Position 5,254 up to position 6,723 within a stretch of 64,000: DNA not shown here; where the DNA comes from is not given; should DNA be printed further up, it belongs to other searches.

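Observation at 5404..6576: Small-alarmone-hydrolase-like HD domain fused to a TPMT-type methyltransferase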

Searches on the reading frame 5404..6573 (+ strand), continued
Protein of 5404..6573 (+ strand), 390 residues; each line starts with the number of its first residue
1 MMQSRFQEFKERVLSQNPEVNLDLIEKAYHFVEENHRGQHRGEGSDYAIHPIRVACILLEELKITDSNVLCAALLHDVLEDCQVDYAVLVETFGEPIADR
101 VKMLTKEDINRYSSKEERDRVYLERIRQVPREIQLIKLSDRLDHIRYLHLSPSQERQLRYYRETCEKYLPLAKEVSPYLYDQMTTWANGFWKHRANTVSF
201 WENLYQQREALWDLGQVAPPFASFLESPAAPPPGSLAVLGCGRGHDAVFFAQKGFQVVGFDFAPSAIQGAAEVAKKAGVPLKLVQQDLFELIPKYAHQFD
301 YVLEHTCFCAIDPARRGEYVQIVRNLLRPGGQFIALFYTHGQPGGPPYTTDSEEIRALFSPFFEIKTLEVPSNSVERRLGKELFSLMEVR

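Call 60: search_protein_families(library=pfam, proteins=[P0082, P0118, P0239, P0255, P0252, P0197, P0110, P0096, P0160, P0022], max_evalue=0.01)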
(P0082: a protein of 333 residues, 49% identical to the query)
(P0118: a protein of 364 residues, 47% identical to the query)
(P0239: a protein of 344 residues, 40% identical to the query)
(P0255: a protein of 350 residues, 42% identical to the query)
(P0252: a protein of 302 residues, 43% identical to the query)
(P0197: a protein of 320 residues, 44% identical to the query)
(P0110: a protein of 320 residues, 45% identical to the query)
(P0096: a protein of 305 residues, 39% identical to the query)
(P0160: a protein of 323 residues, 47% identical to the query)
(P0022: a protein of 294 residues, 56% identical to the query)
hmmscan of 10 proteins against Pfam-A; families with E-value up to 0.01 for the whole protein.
P0082 (333 aa): 8 families
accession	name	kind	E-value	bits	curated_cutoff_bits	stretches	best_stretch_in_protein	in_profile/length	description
PF05724.17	TPMT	-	1.3e-24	87.5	26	1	143-316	3-192/218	Thiopurine S-methyltransferase (TPMT)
PF13649.12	Methyltransf_25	-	8.7e-18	65.2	27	1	181-274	2-97/97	Methyltransferase domain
PF08241.18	Methyltransf_11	-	3e-15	57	21.2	1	181-277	1-94/95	Methyltransferase domain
PF08242.18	Methyltransf_12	-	5.4e-13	49.9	30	1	181-276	1-98/98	Methyltransferase domain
PF13847.12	Methyltransf_31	-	2.7e-12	47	27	1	178-277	5-108/145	Methyltransferase domain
PF13489.12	Methyltransf_23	-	1.3e-07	32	27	1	160-277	7-115/164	Methyltransferase domain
PF03848.20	TehB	-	0.00025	21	20.4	1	179-275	33-129/193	Tellurite resistance protein TehB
PF02353.26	CMAS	-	0.0014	18.4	27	1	176-277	62-163/273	Mycolic acid cyclopropane synthetase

P0118 (364 aa): 6 families
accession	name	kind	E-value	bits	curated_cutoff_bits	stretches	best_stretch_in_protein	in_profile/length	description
PF05724.17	TPMT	-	3.1e-30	105.9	26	1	158-322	2-181/218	Thiopurine S-methyltransferase (TPMT)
PF13649.12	Methyltransf_25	-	6.5e-15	56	27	1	200-291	5-97/97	Methyltransferase domain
PF08241.18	Methyltransf_11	-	6.3e-12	46.4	21.2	1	200-294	4-94/95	Methyltransferase domain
PF13847.12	Methyltransf_31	-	6.5e-10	39.3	27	1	200-295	11-109/145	Methyltransferase domain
PF08242.18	Methyltransf_12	-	7.6e-10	39.8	30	1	200-293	4-98/98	Methyltransferase domain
PF13489.12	Methyltransf_23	-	3.3e-06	27.4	27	1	200-294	30-115/164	Methyltransferase domain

P0239 (344 aa): 8 families
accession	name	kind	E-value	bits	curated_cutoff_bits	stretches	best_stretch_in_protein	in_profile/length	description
PF05724.17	TPMT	-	8.5e-25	88.1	26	1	151-328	2-196/218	Thiopurine S-methyltransferase (TPMT)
PF13649.12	Methyltransf_25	-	6.3e-13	49.7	27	1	191-283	3-97/97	Methyltransferase domain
PF08241.18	Methyltransf_11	-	2.7e-11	44.4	21.2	1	192-285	3-93/95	Methyltransferase domain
PF08242.18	Methyltransf_12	-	3.9e-10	40.8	30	1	192-284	3-97/98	Methyltransferase domain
PF13847.12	Methyltransf_31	-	7e-10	39.2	27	1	186-262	4-86/145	Methyltransferase domain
PF03848.20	TehB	-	4.5e-05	23.4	20.4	1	187-278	32-123/193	Tellurite resistance protein TehB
PF13489.12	Methyltransf_23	-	0.0011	19.1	27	1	192-285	29-114/164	Methyltransferase domain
PF02353.26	CMAS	-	0.0053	16.5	27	1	178-286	54-163/273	Mycolic acid cyclopropane synthetase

P0255 (350 aa): 6 families
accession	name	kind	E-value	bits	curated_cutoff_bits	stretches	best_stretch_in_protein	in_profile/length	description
PF05724.17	TPMT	-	4.6e-26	92.3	26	1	150-325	3-187/218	Thiopurine S-methyltransferase (TPMT)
PF13649.12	Methyltransf_25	-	8.6e-16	58.9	27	1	192-285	5-97/97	Methyltransferase domain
PF08241.18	Methyltransf_11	-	5.7e-13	49.7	21.2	1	191-288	3-94/95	Methyltransferase domain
PF08242.18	Methyltransf_12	-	7.3e-12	46.3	30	1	192-286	4-97/98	Methyltransferase domain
PF13847.12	Methyltransf_31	-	9.9e-08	32.2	27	1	191-288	10-108/145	Methyltransferase domain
PF13489.12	Methyltransf_23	-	7.4e-05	23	27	1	192-287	30-114/164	Methyltransferase domain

P0252 (302 aa): 6 families
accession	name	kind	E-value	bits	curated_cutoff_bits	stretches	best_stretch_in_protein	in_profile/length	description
PF05724.17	TPMT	-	1.1e-24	87.7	26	1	8-173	3-176/218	Thiopurine S-methyltransferase (TPMT)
PF13649.12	Methyltransf_25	-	2e-13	51.2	27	1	48-148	1-97/97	Methyltransferase domain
PF08242.18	Methyltransf_12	-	1.2e-12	48.8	30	1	52-150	4-98/98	Methyltransferase domain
PF08241.18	Methyltransf_11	-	6.1e-11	43.3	21.2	1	51-151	3-94/95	Methyltransferase domain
PF13489.12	Methyltransf_23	-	4.3e-10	40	27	1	41-152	19-116/164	Methyltransferase domain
PF13847.12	Methyltransf_31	-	2.1e-06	27.9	27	1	47-150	6-107/145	Methyltransferase domain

P0197 (320 aa): 9 families
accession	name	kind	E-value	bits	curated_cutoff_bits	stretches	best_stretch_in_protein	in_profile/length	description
PF05724.17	TPMT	-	1.9e-27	96.8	26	1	119-297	5-190/218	Thiopurine S-methyltransferase (TPMT)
PF13649.12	Methyltransf_25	-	8.2e-18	65.3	27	1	157-258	3-97/97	Methyltransferase domain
PF13847.12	Methyltransf_31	-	6.5e-15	55.5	27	1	155-261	7-108/145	Methyltransferase domain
PF08242.18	Methyltransf_12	-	2.9e-14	54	30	1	156-260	1-98/98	Methyltransferase domain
PF08241.18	Methyltransf_11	-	5.5e-14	53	21.2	1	156-261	1-94/95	Methyltransferase domain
PF13489.12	Methyltransf_23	-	9.6e-08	32.4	27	1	154-261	25-115/164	Methyltransferase domain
PF01739.24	CheR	-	0.00044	20.2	27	0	199-261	114-172/195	CheR methyltransferase, SAM binding domain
PF02353.26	CMAS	-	0.0016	18.2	27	1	156-261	67-163/273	Mycolic acid cyclopropane synthetase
PF01135.25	PCMT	-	0.0085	16.3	20.3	0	153-211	75-132/210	Protein-L-isoaspartate(D-aspartate) O-methyltransferase (PCMT)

P0110 (320 aa): 8 families
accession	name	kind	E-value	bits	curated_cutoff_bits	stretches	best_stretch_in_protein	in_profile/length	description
PF05724.17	TPMT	-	8.1e-27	94.7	26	1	127-303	3-194/218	Thiopurine S-methyltransferase (TPMT)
PF13649.12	Methyltransf_25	-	3e-16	60.3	27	1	167-260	2-97/97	Methyltransferase domain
PF08241.18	Methyltransf_11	-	1.2e-13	52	21.2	1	167-263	1-94/95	Methyltransferase domain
PF08242.18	Methyltransf_12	-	1e-12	49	30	1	167-262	1-98/98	Methyltransferase domain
PF13847.12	Methyltransf_31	-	3.7e-11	43.3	27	1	163-263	4-108/145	Methyltransferase domain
PF13489.12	Methyltransf_23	-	5.8e-06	26.6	27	1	158-263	18-115/164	Methyltransferase domain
PF02353.26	CMAS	-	0.00011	22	27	1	159-263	59-163/273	Mycolic acid cyclopropane synthetase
PF03848.20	TehB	-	0.00077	19.4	20.4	1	159-261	27-129/193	Tellurite resistance protein TehB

P0096 (305 aa): 9 families
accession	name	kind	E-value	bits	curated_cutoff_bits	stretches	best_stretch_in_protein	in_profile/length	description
PF05724.17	TPMT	-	2.2e-23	83.5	26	1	115-285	3-190/218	Thiopurine S-methyltransferase (TPMT)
PF13649.12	Methyltransf_25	-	5.4e-16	59.5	27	1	153-246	2-97/97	Methyltransferase domain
PF08241.18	Methyltransf_11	-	1.9e-12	48.1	21.2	1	153-249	1-94/95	Methyltransferase domain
PF13847.12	Methyltransf_31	-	1.5e-11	44.6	27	1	149-249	4-108/145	Methyltransferase domain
PF08242.18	Methyltransf_12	-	1.7e-11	45.1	30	1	153-248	1-98/98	Methyltransferase domain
PF13489.12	Methyltransf_23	-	7.5e-06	26.2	27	1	142-248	17-114/164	Methyltransferase domain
PF05175.20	MTS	-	7.8e-05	22.8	23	1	144-249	29-137/170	Methyltransferase small domain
PF03848.20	TehB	-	0.00049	20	20.4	1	151-246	33-128/193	Tellurite resistance protein TehB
PF02353.26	CMAS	-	0.0025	17.6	27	1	148-249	62-163/273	Mycolic acid cyclopropane synthetase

P0160 (323 aa): 9 families
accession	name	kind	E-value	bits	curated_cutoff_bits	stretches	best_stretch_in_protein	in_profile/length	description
PF05724.17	TPMT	-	8.2e-29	101.3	26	1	128-297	2-190/218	Thiopurine S-methyltransferase (TPMT)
PF13649.12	Methyltransf_25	-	3.6e-17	63.3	27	1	167-258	2-97/97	Methyltransferase domain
PF08242.18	Methyltransf_12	-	2.3e-14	54.3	30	1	167-260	1-98/98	Methyltransferase domain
PF08241.18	Methyltransf_11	-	4e-14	53.5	21.2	1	168-261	2-94/95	Methyltransferase domain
PF13847.12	Methyltransf_31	-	2.3e-07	31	27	1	164-260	5-107/145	Methyltransferase domain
PF13489.12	Methyltransf_23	-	6.9e-07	29.6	27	1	159-261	19-115/164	Methyltransferase domain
PF02353.26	CMAS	-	0.0007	19.4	27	1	163-261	63-163/273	Mycolic acid cyclopropane synthetase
PF03848.20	TehB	-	0.0056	16.6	20.4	1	164-259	32-129/193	Tellurite resistance protein TehB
PF01739.24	CheR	-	0.0062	16.4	27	0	159-202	28-82/195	CheR methyltransferase, SAM binding domain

P0022 (294 aa): 7 families
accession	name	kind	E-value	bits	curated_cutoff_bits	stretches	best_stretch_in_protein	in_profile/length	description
PF05724.17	TPMT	-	1.8e-31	110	26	1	101-280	2-196/218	Thiopurine S-methyltransferase (TPMT)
PF13649.12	Methyltransf_25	-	8.5e-17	62.1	27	1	143-235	4-97/97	Methyltransferase domain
PF08241.18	Methyltransf_11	-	2.4e-14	54.2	21.2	1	143-238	3-94/95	Methyltransferase domain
PF13847.12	Methyltransf_31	-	7.8e-14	52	27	1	143-238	10-108/145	Methyltransferase domain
PF08242.18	Methyltransf_12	-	3e-12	47.5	30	1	143-237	3-98/98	Methyltransferase domain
PF13489.12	Methyltransf_23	-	1.5e-06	28.5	27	1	143-238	29-115/164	Methyltransferase domain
PF05175.20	MTS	-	0.00034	20.7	23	1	128-240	23-139/170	Methyltransferase small domain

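Call 63: fold_search(model_id=the predicted structure, library=pdb)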
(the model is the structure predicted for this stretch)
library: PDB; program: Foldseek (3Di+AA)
matches with E <= 10: 1766; with E <= 0.001: 675
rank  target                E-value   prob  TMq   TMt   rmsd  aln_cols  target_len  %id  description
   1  9h04                  1.7e-09  1.00  0.40  0.64   6.7       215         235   27  Crystal structure of Halide methyltransferase from Tulasnella calospora in complex with SAH and mesitylene sulfonate (released 2025-12-24)
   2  9h05                  1.9e-09  1.00  0.40  0.65   6.6       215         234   27  Crystal structure of Halide methyltransferase from Tulasnella calospora in complex with SAH (released 2025-12-24)
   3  9h09                  2.0e-09  1.00  0.40  0.65  10.1       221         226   28  Crystal structure of Halide methyltransferase from Tulasnella calospora in complex with sinefungin and mesitylene sulfon (released 2025-12-24)
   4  9h07                  2.4e-09  1.00  0.40  0.65   9.9       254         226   25  Crystal structure of Halide methyltransferase from Tulasnella calospora in complex with SAH and mesitylene sulfonate at  (released 2025-12-24)
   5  6mro                  3.0e-09  1.00  0.39  0.76   6.6       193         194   28  Crystal structure of methyl transferase from Methanosarcina acetivorans at 1.6 Angstroms resolution, Northeast Structura (released 2018-10-24)
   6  3lcc                  5.6e-09  1.00  0.40  0.69   5.7       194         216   29  Structure of a SAM-dependent halide methyltransferase from Arabidopsis thaliana (released 2010-05-19)
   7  9h08                  5.8e-09  1.00  0.39  0.64   6.8       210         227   28  Crystal structure of Halide methyltransferase from Tulasnella calospora in complex with SAH at room temperature (released 2025-12-24)
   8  8gdu                  8.9e-09  1.00  0.38  0.78   5.9       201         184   25  Crystal structure of a mutant methyl transferase from Methanosarcina acetivorans, Northeast Structural Genomics Consorti (released 2024-01-24)
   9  7ndm                  2.0e-08  1.00  0.40  0.71   6.6       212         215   21  Crystal structure of the heterocyclic toxin methyltransferase from Mycobacterium tuberculosis with bound substrate 4-hyd (released 2021-09-22)
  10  5dpm                  3.1e-08  1.00  0.38  0.69   6.6       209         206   16  Crystal structure of UbiG mutant in complex with SAH (released 2016-09-21)
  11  4kdr                  3.4e-08  1.00  0.38  0.68   6.9       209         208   17  Crystal Structure of UBIG/SAH complex (released 2014-04-30)
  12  8ajp                  3.8e-08  1.00  0.38  0.69   7.5       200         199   28  Crystal structure of Halogen methyl transferase from Paraburkholderia xenovorans at 1.8 A in complex with SAH (released 2022-08-31)
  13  7noy                  4.5e-08  1.00  0.39  0.67   7.0       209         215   21  Crystal structure of the heterocyclic toxin methyltransferase from Mycobacterium tuberculosis in complex with substrate  (released 2021-09-22)
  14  7ohg                  5.2e-08  1.00  0.39  0.43  11.3       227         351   30  Structure of Thermus thermophilus Rel bound to the non-hydrolasable alarmone analogue (released 2022-06-01)
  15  6s2u                  5.5e-08  1.00  0.40  0.46  11.1       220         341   30  Structure of the catalytic domain of T. thermophilus Rel in complex with AMP and ppGpp (released 2020-07-08)
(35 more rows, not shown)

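Call 70: find_related_loci(query=A1, collection=metagenome_contigs, flank=6000)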
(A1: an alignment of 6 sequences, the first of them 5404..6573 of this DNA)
Query A1 (390 aa) in metagenome_contigs; peptide patterns used: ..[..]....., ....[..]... (x = any residue, [..] = any of these).
93 stretches matched a pattern; 1 encode a relative of the query (tblastn E <= 1e-3); 1 distinct loci.
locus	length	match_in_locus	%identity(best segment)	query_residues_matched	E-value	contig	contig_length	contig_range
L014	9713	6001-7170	71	1-390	0e+0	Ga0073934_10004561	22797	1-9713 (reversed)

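Call 73: find_encoding_contigs(protein=P0010, flank=4000, max_places=2)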
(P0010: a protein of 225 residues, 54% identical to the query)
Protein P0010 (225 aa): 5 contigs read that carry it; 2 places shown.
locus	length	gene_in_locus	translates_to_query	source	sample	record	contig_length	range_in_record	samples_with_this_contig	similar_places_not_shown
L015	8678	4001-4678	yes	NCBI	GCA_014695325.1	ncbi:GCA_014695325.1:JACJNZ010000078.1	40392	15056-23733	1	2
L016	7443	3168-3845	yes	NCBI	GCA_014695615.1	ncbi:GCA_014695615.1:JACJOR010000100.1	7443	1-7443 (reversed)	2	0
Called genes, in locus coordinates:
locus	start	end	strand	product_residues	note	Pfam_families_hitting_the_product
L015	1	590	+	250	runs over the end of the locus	-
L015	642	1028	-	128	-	PF00903:Glyoxalase, PF12681:Glyoxalase_2 (weak), PF13669:Glyoxalase_4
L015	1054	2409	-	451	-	PF22807:TrAA12, PF07995:GSDH, PF23500:DUF7133 (faint), PF22807:TrAA12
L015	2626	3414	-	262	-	PF02915:Rubrerythrin (faint)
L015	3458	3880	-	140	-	PF14819:QueF_N (faint), PF14489:QueF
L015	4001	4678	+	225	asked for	PF05724:TPMT, PF08241:Methyltransf_11, PF08242:Methyltransf_12, PF13649:Methyltransf_25, PF13847:Methyltransf_31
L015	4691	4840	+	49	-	-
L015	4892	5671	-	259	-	PF00775:Dioxygenase_C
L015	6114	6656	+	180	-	-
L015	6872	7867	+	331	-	PF02826:2-Hacid_dh_C, PF03446:NAD_binding_2 (weak), PF03807:F420_oxidored (weak), PF07991:KARI_N, PF01450:KARI_C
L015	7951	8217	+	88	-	-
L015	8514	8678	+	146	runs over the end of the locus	-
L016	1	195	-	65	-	PF00903:Glyoxalase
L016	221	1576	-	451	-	PF22807:TrAA12, PF07995:GSDH, PF23500:DUF7133 (faint), PF22807:TrAA12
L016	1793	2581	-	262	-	PF02915:Rubrerythrin (faint)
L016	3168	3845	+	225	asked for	PF05724:TPMT, PF08241:Methyltransf_11, PF08242:Methyltransf_12, PF13649:Methyltransf_25, PF13847:Methyltransf_31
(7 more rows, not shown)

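Call 74: find_encoding_contigs(protein=P0068, flank=4000, max_places=1)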
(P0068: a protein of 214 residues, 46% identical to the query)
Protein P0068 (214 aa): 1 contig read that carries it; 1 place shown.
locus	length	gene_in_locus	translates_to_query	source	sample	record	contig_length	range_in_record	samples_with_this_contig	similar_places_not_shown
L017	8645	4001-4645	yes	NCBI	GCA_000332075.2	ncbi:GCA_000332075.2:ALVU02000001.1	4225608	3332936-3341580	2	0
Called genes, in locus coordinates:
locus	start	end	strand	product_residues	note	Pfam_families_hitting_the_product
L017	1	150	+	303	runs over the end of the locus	PF03547:Mem_trans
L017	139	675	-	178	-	PF00156:Pribosyltran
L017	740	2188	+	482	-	PF07690:MFS_1, PF13347:MFS_2, PF07690:MFS_1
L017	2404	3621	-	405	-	PF24883:NPHP3_N (faint), PF05729:NACHT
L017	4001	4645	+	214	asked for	PF05724:TPMT, PF08241:Methyltransf_11 (weak), PF08242:Methyltransf_12 (faint), PF13649:Methyltransf_25 (faint), PF13847:Methyltransf_31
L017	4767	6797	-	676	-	PF00456:Transketolase_N, PF02779:Transket_pyr, PF02780:Transketolase_C, PF22613:Transketolase_C_1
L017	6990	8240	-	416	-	PF00109:ketoacyl-synt, PF02801:Ketoacyl-synt_C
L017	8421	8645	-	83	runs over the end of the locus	PF14573:PP-binding_2, PF00550:PP-binding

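Call 75: find_encoding_contigs(protein=P0094, flank=4000, max_places=1)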
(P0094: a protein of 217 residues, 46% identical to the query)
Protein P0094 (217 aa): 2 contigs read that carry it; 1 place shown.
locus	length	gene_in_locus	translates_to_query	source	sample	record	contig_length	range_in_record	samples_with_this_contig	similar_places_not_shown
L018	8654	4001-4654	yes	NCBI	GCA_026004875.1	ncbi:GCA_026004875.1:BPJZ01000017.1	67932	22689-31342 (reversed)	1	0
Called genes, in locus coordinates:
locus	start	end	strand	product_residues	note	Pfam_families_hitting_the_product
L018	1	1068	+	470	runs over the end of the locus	PF22461:SLBB_2 (faint), PF10531:SLBB (weak)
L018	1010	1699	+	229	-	PF10531:SLBB (weak), PF22461:SLBB_2, PF10531:SLBB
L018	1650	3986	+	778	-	PF10531:SLBB, PF22461:SLBB_2 (weak), PF10531:SLBB, PF22461:SLBB_2 (weak), PF10531:SLBB (weak), PF22461:SLBB_2 (weak), PF10531:SLBB, PF22461:SLBB_2, +4 more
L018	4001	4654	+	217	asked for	PF05724:TPMT, PF13489:Methyltransf_23 (weak), PF13847:Methyltransf_31, PF08241:Methyltransf_11, PF08242:Methyltransf_12, PF13649:Methyltransf_25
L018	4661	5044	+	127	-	PF01648:ACPS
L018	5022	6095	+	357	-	-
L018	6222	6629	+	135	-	PF01597:GCV_H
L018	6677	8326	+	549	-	PF08479:POTRA_2 (faint), PF07244:POTRA, PF01103:Omp85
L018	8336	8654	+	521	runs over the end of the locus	PF03853:YjeF_N, PF01256:Carb_kinase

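Call 81: find_encoding_contigs(protein=P0310, flank=5000, max_places=2)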
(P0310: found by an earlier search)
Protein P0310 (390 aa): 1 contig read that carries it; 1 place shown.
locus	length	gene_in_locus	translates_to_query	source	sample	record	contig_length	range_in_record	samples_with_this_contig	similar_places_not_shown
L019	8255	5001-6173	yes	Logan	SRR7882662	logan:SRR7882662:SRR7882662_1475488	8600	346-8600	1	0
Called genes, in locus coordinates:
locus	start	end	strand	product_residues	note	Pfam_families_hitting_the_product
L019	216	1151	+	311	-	PF13793:Pribosyltran_N, PF00156:Pribosyltran, PF14572:Pribosyl_synth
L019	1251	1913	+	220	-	PF01386:Ribosomal_L25p, PF14693:Ribosomal_TL5_C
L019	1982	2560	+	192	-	PF01195:Pept_tRNA_hydro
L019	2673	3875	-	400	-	-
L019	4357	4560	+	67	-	-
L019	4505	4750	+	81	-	-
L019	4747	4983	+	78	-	-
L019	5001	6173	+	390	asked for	PF13328:HD_4, PF03848:TehB (weak), PF05724:TPMT, PF13489:Methyltransf_23, PF08241:Methyltransf_11, PF08242:Methyltransf_12, PF13649:Methyltransf_25, PF13847:Methyltransf_31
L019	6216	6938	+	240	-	PF00528:BPD_transp_1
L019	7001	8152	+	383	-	PF00005:ABC_tran, PF13304:AAA_21 (faint), PF03459:TOBE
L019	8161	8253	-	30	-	?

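Call 82: find_encoding_contigs(protein=P0001, flank=5000, max_places=2)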
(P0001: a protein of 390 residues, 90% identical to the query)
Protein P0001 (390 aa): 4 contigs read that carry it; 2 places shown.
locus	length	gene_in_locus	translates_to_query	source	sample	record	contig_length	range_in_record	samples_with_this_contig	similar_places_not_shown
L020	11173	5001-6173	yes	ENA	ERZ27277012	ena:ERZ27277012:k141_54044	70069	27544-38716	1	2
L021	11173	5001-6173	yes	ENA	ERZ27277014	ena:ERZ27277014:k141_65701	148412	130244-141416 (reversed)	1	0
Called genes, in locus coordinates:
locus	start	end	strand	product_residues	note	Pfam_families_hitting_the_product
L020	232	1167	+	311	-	PF13793:Pribosyltran_N, PF00156:Pribosyltran, PF14572:Pribosyl_synth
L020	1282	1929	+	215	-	PF01386:Ribosomal_L25p, PF14693:Ribosomal_TL5_C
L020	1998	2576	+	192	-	PF01195:Pept_tRNA_hydro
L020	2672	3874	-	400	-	-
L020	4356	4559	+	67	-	-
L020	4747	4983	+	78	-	-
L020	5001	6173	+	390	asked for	PF13328:HD_4, PF01966:HD (weak), PF03848:TehB (weak), PF05724:TPMT, PF08241:Methyltransf_11, PF08242:Methyltransf_12, PF13649:Methyltransf_25, PF13847:Methyltransf_31, +1 more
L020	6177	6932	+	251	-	PF00528:BPD_transp_1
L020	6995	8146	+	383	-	PF00005:ABC_tran, PF13304:AAA_21 (faint), PF03459:TOBE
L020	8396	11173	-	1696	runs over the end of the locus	PF24807:WD40_CDC20-Fz, PF24814:WD40_Prp19, PF25174:Beta-prop_THOC3, PF00400:WD40, PF23381:Beta-prop_IFT122_1st, PF23414:Beta-prop_EML_2, PF24105:Beta-prop_CAF1B_HIR1, PF24782:WD40_MABP1-WDR62_2nd, +133 more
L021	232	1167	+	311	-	PF13793:Pribosyltran_N, PF00156:Pribosyltran, PF14572:Pribosyl_synth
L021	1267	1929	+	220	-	PF01386:Ribosomal_L25p, PF14693:Ribosomal_TL5_C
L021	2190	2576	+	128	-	PF01195:Pept_tRNA_hydro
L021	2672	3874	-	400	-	-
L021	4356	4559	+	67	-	-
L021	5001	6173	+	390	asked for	PF13328:HD_4, PF01966:HD (weak), PF03848:TehB (weak), PF05724:TPMT, PF08241:Methyltransf_11, PF08242:Methyltransf_12, PF13649:Methyltransf_25, PF13847:Methyltransf_31, +1 more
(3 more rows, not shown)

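Call 84: search_protein_families(library=padloc, proteins=[window:5404-6573:+], max_evalue=0.001)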
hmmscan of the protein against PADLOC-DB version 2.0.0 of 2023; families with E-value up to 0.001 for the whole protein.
window:5404-6573:+ (390 aa): 1 family
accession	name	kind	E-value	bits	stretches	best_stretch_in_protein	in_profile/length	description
PDLC04134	mad2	-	3.5e-19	67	1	228-369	286-423/492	mads_2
